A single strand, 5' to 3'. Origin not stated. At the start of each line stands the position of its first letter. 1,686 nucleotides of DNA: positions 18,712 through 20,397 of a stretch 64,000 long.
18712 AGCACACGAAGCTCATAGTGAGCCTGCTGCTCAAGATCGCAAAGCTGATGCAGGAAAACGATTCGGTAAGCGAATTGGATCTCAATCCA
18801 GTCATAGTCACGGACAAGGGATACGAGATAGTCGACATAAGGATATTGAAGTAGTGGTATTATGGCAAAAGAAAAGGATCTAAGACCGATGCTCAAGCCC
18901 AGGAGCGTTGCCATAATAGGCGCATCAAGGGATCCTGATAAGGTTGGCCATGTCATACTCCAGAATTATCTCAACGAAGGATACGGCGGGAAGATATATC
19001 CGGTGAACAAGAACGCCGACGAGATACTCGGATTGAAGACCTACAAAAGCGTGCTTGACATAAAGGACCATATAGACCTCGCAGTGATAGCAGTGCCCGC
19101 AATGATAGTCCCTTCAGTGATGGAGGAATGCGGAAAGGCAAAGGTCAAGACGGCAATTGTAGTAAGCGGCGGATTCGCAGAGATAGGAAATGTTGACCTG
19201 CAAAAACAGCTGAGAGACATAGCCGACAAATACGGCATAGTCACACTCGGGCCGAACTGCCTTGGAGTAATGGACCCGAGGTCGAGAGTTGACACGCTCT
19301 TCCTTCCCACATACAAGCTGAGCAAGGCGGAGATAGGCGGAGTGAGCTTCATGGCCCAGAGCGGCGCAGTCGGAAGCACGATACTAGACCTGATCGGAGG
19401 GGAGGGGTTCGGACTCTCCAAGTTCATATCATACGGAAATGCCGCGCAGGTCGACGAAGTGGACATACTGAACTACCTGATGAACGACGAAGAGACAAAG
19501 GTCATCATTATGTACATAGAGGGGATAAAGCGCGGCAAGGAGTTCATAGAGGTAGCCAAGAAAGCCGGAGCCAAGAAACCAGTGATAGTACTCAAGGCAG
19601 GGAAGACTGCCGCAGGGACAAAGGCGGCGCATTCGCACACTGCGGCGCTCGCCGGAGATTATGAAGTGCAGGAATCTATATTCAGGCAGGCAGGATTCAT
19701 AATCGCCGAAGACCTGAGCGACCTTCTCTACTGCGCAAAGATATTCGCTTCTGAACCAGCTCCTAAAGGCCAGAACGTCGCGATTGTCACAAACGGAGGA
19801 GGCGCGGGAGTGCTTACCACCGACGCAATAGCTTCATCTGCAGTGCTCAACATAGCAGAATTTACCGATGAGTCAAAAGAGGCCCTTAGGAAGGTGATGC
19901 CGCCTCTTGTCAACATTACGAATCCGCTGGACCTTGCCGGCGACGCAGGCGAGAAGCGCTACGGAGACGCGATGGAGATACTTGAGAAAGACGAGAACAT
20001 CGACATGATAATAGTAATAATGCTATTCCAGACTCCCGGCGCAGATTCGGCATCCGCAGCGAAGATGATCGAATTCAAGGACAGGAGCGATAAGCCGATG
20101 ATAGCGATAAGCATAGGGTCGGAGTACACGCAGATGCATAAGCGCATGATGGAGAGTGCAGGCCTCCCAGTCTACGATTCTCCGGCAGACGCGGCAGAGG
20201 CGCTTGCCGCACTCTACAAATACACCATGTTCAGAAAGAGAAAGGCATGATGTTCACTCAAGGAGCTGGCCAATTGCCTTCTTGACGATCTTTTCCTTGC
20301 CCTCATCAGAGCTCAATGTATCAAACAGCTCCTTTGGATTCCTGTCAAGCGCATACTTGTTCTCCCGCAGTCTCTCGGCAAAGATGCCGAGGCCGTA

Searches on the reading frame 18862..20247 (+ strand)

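Call 56: search_protein_families(library=pfam, proteins=[window:18862-20247:+], max_evalue=0.00001)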
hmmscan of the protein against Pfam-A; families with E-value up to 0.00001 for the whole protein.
window:18862-20247:+ (462 aa): 5 families
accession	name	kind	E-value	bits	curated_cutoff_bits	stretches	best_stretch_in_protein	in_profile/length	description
PF13607.11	Succ_CoA_lig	-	1.7e-52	177.3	27.4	1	159-295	2-138/138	Succinyl-CoA ligase like flavodoxin domain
PF13380.12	CoA_binding_2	-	2.4e-25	89.7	22.8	1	14-137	1-114/116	CoA binding domain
PF02629.25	CoA_binding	-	8.1e-15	55.8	22.3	1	12-102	2-95/97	CoA binding domain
PF00549.24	Ligase_CoA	-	7.2e-09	36.3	24.5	0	353-448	23-125/128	CoA-ligase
PF19045.5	Ligase_CoA_2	-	9.6e-08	32.7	23.7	1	306-387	1-81/162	Ligase-CoA domain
